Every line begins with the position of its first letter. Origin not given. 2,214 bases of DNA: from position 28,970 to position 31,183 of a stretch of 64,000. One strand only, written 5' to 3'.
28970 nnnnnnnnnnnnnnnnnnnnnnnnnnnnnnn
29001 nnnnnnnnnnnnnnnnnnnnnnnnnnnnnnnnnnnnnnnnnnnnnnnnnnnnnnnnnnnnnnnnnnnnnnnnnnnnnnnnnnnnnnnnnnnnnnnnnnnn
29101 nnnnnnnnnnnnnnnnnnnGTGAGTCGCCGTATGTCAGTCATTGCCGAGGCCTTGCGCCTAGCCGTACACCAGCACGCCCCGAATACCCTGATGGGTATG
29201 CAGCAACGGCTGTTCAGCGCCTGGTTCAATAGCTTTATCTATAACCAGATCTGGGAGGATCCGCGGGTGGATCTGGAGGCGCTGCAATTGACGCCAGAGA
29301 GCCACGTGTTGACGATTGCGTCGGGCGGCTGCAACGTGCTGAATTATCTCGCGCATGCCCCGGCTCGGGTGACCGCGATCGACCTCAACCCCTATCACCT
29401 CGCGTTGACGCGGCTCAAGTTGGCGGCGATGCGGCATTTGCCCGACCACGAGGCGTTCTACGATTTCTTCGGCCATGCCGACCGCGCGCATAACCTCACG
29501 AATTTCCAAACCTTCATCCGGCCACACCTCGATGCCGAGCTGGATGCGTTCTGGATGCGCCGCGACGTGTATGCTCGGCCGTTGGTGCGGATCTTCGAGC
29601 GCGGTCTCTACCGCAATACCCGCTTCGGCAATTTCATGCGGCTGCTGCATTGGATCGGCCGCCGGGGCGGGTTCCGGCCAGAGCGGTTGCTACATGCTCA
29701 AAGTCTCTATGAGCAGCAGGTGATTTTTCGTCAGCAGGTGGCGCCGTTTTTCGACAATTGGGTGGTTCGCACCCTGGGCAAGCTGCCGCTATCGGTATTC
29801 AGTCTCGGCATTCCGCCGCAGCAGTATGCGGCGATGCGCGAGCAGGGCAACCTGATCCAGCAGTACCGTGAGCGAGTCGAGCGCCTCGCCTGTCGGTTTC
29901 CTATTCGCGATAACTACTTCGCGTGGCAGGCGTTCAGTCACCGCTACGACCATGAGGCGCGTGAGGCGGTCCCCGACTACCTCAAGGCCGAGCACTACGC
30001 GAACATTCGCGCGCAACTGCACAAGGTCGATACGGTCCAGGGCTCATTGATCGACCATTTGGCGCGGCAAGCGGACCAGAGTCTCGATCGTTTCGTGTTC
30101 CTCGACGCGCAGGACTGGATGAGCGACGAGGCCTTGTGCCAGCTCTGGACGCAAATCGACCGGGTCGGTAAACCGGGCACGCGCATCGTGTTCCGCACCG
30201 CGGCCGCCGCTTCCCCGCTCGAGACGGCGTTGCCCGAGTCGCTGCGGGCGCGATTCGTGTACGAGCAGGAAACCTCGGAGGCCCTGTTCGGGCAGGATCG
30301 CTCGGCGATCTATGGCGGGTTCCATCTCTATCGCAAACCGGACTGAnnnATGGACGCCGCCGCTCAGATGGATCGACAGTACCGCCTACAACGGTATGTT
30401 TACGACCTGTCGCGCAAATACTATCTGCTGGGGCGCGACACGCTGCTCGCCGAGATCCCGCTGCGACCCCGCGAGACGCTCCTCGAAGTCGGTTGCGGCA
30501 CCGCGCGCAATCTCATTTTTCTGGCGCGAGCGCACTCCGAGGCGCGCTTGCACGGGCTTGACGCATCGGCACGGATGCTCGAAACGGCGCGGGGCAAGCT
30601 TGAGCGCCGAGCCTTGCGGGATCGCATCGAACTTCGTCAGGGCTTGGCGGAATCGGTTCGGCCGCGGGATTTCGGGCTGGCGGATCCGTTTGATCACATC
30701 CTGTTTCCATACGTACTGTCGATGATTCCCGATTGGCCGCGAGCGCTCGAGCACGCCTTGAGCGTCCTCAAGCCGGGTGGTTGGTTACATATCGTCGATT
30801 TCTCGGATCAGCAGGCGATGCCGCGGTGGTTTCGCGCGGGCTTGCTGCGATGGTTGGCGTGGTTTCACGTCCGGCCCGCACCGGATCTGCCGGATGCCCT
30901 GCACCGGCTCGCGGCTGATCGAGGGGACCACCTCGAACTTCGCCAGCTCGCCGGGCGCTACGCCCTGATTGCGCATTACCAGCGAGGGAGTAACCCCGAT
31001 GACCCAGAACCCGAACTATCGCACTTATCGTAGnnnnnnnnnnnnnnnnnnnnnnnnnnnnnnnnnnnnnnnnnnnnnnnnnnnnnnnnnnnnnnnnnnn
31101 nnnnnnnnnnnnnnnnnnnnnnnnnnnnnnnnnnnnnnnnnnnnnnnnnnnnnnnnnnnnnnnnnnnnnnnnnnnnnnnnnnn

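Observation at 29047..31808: Phosphate-starvation lipid-remodelling operon btaA-btaB plus a PlcP-like metallophosphoesterase, behind a four-repeat Pho-box array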

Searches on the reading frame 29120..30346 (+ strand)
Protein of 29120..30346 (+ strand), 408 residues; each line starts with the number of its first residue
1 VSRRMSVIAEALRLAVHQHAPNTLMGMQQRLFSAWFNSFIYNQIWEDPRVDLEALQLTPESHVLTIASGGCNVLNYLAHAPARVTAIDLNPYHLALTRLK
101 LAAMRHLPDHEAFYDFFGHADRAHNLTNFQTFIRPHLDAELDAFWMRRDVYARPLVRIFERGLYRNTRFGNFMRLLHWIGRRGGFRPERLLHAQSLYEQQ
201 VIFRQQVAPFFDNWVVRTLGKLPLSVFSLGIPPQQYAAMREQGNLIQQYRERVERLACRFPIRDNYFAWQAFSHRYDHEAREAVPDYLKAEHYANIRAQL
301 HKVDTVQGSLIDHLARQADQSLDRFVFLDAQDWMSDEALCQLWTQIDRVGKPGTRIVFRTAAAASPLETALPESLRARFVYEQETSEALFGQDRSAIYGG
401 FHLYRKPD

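Call 3: search_protein_families(library=pfam, proteins=[window:29120-30346:+], max_evalue=0.01)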
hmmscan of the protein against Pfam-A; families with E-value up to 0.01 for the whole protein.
window:29120-30346:+ (408 aa): 3 families
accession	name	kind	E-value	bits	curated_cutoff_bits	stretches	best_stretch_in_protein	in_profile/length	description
PF11899.13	DUF3419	-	4.1e-104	349.2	28.2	1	34-406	4-385/385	Protein of unknown function (DUF3419)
PF13649.12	Methyltransf_25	-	4.5e-05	24.5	27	0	63-103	1-43/97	Methyltransferase domain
PF08241.18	Methyltransf_11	-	5e-05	24.3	21.2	0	64-103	1-40/95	Methyltransferase domain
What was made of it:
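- Checked: ORF 1 contains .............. and matches Pfam DUF3419 at 349 bits (call 3). ORF 2 is a class I SAM methyltransferase (call 3).
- BtaA matches Pfam DUF3419 at E 4e-104 (call 3).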

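Call 4: search_protein_families(library=ncbifam, proteins=[window:29120-30346:+], max_evalue=0.01)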
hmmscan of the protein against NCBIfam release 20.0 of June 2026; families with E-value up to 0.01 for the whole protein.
window:29120-30346:+ (408 aa): 1 family
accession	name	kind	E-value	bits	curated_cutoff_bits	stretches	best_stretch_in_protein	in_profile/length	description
NF043040.1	corrin_prot_MT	hypoth_equivalog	0.0098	15.3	180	0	58-103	39-85/216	corrinoid protein-associated methyltransferase CpaM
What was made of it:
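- Closest known: LpxH. Different: The window protein falls far below the LpxH equivalog cut-offs (call 4), and its genomic context and predicted substrate differ.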

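Call 7: find_related_loci(query=window:29120-30346:+, collection=genome_contigs, flank=4000)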
Query window:29120-30346:+ (408 aa) in genome_contigs; peptide patterns used: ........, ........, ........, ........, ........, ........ (x = any residue, [..] = any of these).
600 stretches matched a pattern (row limit reached: there are more); 589 encode a relative of the query (tblastn E <= 1e-3); the best 80 are kept; 80 distinct loci.
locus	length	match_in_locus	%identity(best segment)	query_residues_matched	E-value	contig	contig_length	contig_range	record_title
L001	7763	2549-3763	81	4-408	0e+0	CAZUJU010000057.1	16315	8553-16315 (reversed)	MAG TPA_asm: uncultured Thiotrichales bacterium isolate SRP072547_co1_8 genome assembly, contig: NODE_5926_length_16315_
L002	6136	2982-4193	74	5-408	0e+0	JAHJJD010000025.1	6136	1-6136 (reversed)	MAG: Gammaproteobacteria bacterium isolate Modern_marine_rock_biofilm.mb.20 Modern_marine_rock.mb.20_k141_149565, whole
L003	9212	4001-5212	72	5-408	0e+0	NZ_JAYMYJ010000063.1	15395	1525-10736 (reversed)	Candidatus Thiothrix sp. SCUT-1 NODE_2390_length_15395_cov_104.573729, whole genome shotgun sequence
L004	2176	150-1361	72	5-408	0e+0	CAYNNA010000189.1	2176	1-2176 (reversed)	MAG TPA_asm: uncultured Thiothrix sp. isolate SRP257756_co1_221 genome assembly, contig: NODE_51446_length_2176_cov_15.4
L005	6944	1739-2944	73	5-406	0e+0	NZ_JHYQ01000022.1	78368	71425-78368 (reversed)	Thiothrix lacustris DSM 21227 Q394DRAFT_scaffold00019.19_C, whole genome shotgun sequence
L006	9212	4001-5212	72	5-408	0e+0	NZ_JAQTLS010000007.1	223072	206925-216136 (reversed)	MAG: Thiothrix sp. isolate STA_22 NODE_105_length_223072_cov_27.034004_Sandtown_A, whole genome shotgun sequence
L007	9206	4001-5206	71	5-406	0e+0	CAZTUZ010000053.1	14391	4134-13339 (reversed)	MAG TPA_asm: uncultured Thiothrix sp. isolate binchicken_co35_324 genome assembly, contig: NODE_2954_length_14391_cov_6.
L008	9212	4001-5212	70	5-408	0e+0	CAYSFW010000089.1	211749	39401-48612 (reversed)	MAG TPA_asm: uncultured Thiotrichales bacterium isolate binchicken_co23_231 genome assembly, contig: k141_1309094, whole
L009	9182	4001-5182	64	11-404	6e-179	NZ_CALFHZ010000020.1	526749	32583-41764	MAG: uncultured Thiothrix sp. isolate SRR6231133_bin.14_CONCOCT_v1.1_MAG ERZ650265.2, whole genome shotgun sequence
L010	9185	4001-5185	65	11-405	1e-177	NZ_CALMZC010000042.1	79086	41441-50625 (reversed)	MAG: uncultured Thiothrix sp. isolate SRR2107216_bin.17_CONCOCT_v1.1_MAG ERZ794920.91, whole genome shotgun sequence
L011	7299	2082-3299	56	5-407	1e-152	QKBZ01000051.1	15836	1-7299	MAG: Beggiatoa sp. isolate SZUA-411 scaffold_10779, whole genome shotgun sequence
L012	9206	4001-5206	54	12-404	6e-141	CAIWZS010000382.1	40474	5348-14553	MAG: uncultured Planctomycetaceae bacterium isolate LaPlata_bin-2267 genome assembly, contig: bin-2267:382/553, whole ge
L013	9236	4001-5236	51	6-408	4e-140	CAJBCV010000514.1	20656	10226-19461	MAG: uncultured Planctomycetaceae bacterium isolate Loc090907-1m_bin-358 genome assembly, contig: bin-358:514/573, whole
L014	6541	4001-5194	55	9-404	3e-140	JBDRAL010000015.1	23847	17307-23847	MAG: Blastocatellia bacterium NZW_1522 contig_14, whole genome shotgun sequence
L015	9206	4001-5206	53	12-404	2e-139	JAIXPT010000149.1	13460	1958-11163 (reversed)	MAG: Planctomycetaceae bacterium isolate C1_MAG_00073 C1_MAG_00073_000000000232, whole genome shotgun sequence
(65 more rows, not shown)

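Call 34: search_dna_similar(query=window:29132-30346:+, collection=plasmids, mode=protein, max_rows=40, max_evalue=1e-20)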
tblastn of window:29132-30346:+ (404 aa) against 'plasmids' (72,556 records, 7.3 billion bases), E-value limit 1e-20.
Records with a match: 9; places in all: 9; records where one place covers at least 80% of the query: 9.
Best place of each record, by identity: <60% 9.
By first word of the organism name: Sinorhizobium 5; Shinella 2; Rhizobium 1; Chondrinema 1.
By predicted mobility (MOB-suite, as given by PLSDB): non-mobilizable 9.
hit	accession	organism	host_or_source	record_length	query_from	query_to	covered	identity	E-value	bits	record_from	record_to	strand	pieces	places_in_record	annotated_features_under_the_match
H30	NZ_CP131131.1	Shinella zoogloeoides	isolate,Activated charcoal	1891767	8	400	97%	44.9%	3e-103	342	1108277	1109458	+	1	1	none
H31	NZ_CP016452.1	Sinorhizobium sp. RAC02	Microbial isolate,Algal phycosphere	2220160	4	400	98%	44.0%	8e-104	343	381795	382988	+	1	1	none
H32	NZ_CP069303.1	Shinella sp. PSBB067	monoisolate,Minnesota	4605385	5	399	98%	43.8%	4e-100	333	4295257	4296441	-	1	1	none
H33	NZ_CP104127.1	Sinorhizobium sp. M103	Phaseolus vulgaris,cell ...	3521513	8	402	98%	43.7%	3e-104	345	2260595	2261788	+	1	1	none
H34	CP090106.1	Sinorhizobium meliloti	Medicago,Cell culture,Plant nodule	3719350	8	402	96%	43.6%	3e-85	341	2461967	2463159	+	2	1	none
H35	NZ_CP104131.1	Sinorhizobium sp. K101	Phaseolus vulgaris,cell ...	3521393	22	402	94%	44.0%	1e-101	337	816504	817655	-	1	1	none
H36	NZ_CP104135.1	Sinorhizobium sp. C101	Phaseolus vulgaris,cell ...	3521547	22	402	94%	44.0%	1e-101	337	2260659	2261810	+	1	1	none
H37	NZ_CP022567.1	Rhizobium leguminosarum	Root nodule,Pisum sativum root-nodule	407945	8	402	98%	41.5%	1e-98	329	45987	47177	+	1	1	DUF3419 family protein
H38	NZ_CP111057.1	Chondrinema litorale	Seaweed,red alga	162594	33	399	91%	27.1%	2e-35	145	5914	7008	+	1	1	BtaA family protein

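Call 35: get_annotated_region(hit=H34, flank=3000)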
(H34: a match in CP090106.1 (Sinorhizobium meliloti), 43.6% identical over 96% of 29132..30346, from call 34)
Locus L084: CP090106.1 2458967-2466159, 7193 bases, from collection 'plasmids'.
description: Sinorhizobium meliloti strain Ak57 plasmid pSymB, complete sequence
organism: Sinorhizobium meliloti (NCBI taxid 382)
taxonomy: Bacteria; Pseudomonadota; Alphaproteobacteria; Hyphomicrobiales; Rhizobiaceae; Sinorhizobium; Sinorhizobium meliloti
host: -; source: Medicago,Cell culture,Plant nodule; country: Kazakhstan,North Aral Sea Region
typing (MOB-suite, as given by PLSDB): non-mobilizable
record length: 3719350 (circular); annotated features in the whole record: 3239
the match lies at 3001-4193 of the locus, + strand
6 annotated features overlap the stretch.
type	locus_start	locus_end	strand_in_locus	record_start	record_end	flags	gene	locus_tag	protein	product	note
CDS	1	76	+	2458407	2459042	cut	-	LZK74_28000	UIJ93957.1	LysE family translocator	-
CDS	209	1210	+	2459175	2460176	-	-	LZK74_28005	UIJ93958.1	transglycosylase SLT domain-containing protein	-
CDS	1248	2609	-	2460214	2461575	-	-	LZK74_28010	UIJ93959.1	beta-lactamase family protein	-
CDS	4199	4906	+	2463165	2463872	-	-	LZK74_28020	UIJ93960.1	class I SAM-dependent methyltransferase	-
CDS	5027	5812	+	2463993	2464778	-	-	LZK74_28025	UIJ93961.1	glycoside hydrolase family 25 protein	-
CDS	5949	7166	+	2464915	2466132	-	-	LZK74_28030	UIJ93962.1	lytic murein transglycosylase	-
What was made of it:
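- It is about 44% identical to the single S. meliloti and Sinorhizobium btaA locus, which is followed by btaB (calls 34, 35).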

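Call 36: get_annotated_region(hit=H37, flank=3000)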
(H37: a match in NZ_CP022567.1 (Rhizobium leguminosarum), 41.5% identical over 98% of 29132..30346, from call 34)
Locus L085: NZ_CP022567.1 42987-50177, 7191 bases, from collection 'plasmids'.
description: Rhizobium leguminosarum bv. viciae strain BIHB 1148 plasmid pSK03, complete sequence
organism: Rhizobium leguminosarum (NCBI taxid 387)
taxonomy: Bacteria; Pseudomonadota; Alphaproteobacteria; Hyphomicrobiales; Rhizobiaceae; Rhizobium; Rhizobium leguminosarum
host: -; source: Root nodule,Pisum sativum root-nodule; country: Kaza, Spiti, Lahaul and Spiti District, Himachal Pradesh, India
typing (MOB-suite, as given by PLSDB): non-mobilizable
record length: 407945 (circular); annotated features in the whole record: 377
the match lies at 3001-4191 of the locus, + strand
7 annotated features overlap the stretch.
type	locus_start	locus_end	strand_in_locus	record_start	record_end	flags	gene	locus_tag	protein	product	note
CDS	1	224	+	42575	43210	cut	-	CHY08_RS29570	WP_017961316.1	LysE family translocator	-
CDS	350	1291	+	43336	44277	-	-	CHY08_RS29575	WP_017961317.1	lytic transglycosylase domain-containing protein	-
CDS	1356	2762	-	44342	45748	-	-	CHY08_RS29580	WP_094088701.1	serine hydrolase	-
CDS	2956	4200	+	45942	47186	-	-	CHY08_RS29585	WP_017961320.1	DUF3419 family protein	-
CDS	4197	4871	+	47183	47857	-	-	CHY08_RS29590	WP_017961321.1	class I SAM-dependent methyltransferase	-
CDS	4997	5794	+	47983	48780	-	-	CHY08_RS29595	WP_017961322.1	GH25 family lysozyme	GO:0016998 - cell wall macromolecule catabolic process [Evidence IEA]; GO:0009253 - peptidoglycan catabolic process ...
CDS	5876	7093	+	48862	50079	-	-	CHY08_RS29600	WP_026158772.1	lytic murein transglycosylase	-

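Call 55: search_protein_families(library=pfam, proteins=[L008:2759-3898:+, L008:374-1567:+, L010:2082-3851:-, L010:5901-7286:-, L010:7453-8028:-], max_evalue=0.00001)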
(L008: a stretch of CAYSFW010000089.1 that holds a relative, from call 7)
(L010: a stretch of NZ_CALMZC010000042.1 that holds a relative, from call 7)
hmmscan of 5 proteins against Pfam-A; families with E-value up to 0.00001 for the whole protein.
L008:2759-3898:+ (379 aa): 6 families
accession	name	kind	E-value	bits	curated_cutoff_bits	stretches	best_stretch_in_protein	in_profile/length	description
PF00534.26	Glycos_transf_1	-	8e-39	133.4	26.4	1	191-356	4-170/172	Glycosyl transferases group 1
PF13692.12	Glyco_trans_1_4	-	2.2e-35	122.4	27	1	202-344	1-142/142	Glycosyl transferases group 1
PF13439.12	Glyco_transf_4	-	2.2e-30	106.3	28.5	1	14-181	1-168/170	Glycosyltransferase Family 4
PF13579.12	Glyco_trans_4_4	-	2.7e-19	70.5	29.7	1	15-178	1-158/158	Glycosyl transferase 4-like domain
PF20706.3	GT4-conflict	-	1.2e-13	51.2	26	1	199-358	194-371/385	Family 4 Glycosyltransferase in conflict systems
PF13524.12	Glyco_trans_1_2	-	3.5e-06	27.5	25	1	251-371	27-142/144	Glycosyl transferase-like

L008:374-1567:+ (397 aa): 0 families

L010:2082-3851:- (589 aa): 3 families
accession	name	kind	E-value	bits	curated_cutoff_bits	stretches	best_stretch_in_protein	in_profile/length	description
PF00005.33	ABC_tran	-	8.1e-34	117.6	25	1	365-511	3-137/137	ABC transporter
PF00664.28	ABC_membrane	-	3.5e-16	60.1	28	1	21-291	3-272/274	ABC transporter transmembrane region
PF02463.25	SMC_N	-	1e-08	35.4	40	1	386-552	37-210/220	RecF/RecN/SMC N terminal domain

L010:5901-7286:- (461 aa): 1 family
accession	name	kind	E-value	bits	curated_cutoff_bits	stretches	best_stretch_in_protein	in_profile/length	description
PF03109.22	ABC1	-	2e-62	211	22.9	1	121-359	2-241/244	ABC1 atypical kinase-like domain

L010:7453-8028:- (191 aa): 1 family
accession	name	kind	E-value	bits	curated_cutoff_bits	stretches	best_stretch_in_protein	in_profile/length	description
PF03974.18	Ecotin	-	3.6e-37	127.5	22.2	1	61-180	2-120/122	Ecotin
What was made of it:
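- A related Thiotrichales locus, L008, places an agt-like GT4 glycosyltransferase gene between plcP and btaAB (call 55).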

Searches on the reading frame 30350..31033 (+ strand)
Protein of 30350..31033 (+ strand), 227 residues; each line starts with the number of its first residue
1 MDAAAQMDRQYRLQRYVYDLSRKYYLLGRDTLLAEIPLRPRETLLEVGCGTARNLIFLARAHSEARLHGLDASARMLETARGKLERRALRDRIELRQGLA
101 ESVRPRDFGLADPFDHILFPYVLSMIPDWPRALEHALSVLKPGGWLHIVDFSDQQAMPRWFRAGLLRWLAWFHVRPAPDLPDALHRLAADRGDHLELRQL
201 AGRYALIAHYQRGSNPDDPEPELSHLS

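Call 3: search_protein_families(library=pfam, proteins=[window:30350-31033:+], max_evalue=0.01)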
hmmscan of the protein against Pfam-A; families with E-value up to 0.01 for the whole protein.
window:30350-31033:+ (227 aa): 7 families
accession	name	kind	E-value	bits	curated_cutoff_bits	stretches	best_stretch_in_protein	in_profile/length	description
PF08242.18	Methyltransf_12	-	1.9e-18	67.4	30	1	45-146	1-98/98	Methyltransferase domain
PF13649.12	Methyltransf_25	-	4e-17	63.1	27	1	45-144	2-97/97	Methyltransferase domain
PF13847.12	Methyltransf_31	-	9.8e-17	61.4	27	1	41-158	4-119/145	Methyltransferase domain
PF13489.12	Methyltransf_23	-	1.8e-16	60.8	27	1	33-168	17-132/164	Methyltransferase domain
PF08241.18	Methyltransf_11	-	2.5e-15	57.3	21.2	1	45-147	1-94/95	Methyltransferase domain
PF01209.24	Ubie_methyltran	-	6.7e-13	49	20.1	1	39-155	46-158/233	ubiE/COQ5 methyltransferase family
PF05175.20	MTS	-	0.0001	22.4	23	1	28-150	19-140/170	Methyltransferase small domain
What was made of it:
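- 30350..31033 (+): btaB, encoding the SAM-dependent N-methyltransferase that converts diacylglycerylhomoserine to DGTS (227 aa). It starts 3 nt after the btaA stop codon. Class I SAM methyltransferase domains (call 3).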

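Call 4: search_protein_families(library=ncbifam, proteins=[window:30350-31033:+], max_evalue=0.01)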
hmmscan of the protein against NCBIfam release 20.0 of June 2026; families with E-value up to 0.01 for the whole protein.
window:30350-31033:+ (227 aa): 33 families (the best 25 are shown)
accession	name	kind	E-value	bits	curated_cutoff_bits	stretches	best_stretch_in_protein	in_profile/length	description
NF043040.1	corrin_prot_MT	hypoth_equivalog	3e-16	59.5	180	1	34-171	36-170/216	corrinoid protein-associated methyltransferase CpaM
NF001244.0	PRK00216.1-5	equivalog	1.2e-13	50.9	216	1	37-156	45-161/236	bifunctional demethylmenaquinone methyltransferase/2-methoxy-6-polyprenyl-1,4-benzoquinol methylase UbiE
NF047649.1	MTase_UXPK_star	exception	1.8e-12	46.9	460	1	37-158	74-191/283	methyltransferase/UXPK-star double selenoprotein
TIGR01934.1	MenG_MenH_UbiE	subfamily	5e-12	45.6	158.35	1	29-156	28-149/223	ubiquinone/menaquinone biosynthesis methyltransferase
NF045667.1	MTase_DVU1556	equivalog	6.7e-12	45.3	155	1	32-155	14-126/213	DVU_1556 family methyltransferase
NF001243.0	PRK00216.1-4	equivalog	7.3e-12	45.1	235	1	27-159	34-161/237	demethylmenaquinone methyltransferase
TIGR02752.1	MenG_heptapren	equivalog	3.6e-11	43.1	419.85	1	29-157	34-157/231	demethylmenaquinone methyltransferase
NF052510.1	methyltran_MpqE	exception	3.6e-11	42.9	335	1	33-162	39-163/234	methyl-plastoquinone biosynthesis methyltransferase MpqE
NF041537.1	ArsM_AhpD_UU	exception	6.5e-11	41.6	510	1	38-151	74-183/345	arsenite methyltransferase/AhpD domain selenoprotein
NF041536.1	ArsM_DUF2284_UU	exception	3.8e-10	38.7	575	1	40-163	76-195/459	arsenite methyltransferase/DUF2284 domain selenoprotein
NF008823.0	PRK11873.1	subfamily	7.1e-10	38.8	263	1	37-166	74-199/272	arsenite methyltransferase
NF002463.0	PRK01683.1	equivalog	1.5e-08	34.6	297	1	31-148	22-128/258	trans-aconitate 2-methyltransferase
NF045882.1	PLipidMtase_Leg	equivalog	1.7e-08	34.5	390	1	43-162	45-158/207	phospholipid N-methyltransferase PmtA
NF001242.0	PRK00216.1-3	equivalog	5.5e-08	32.5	351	1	31-154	59-181/258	bifunctional demethylmenaquinone methyltransferase/2-methoxy-6-polyprenyl-1,4-benzoquinol methylase UbiE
NF008264.0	PRK11036.1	equivalog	7.9e-08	32.1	366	1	30-153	35-152/261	tRNA uridine 5-oxyacetic acid(34) methyltransferase CmoM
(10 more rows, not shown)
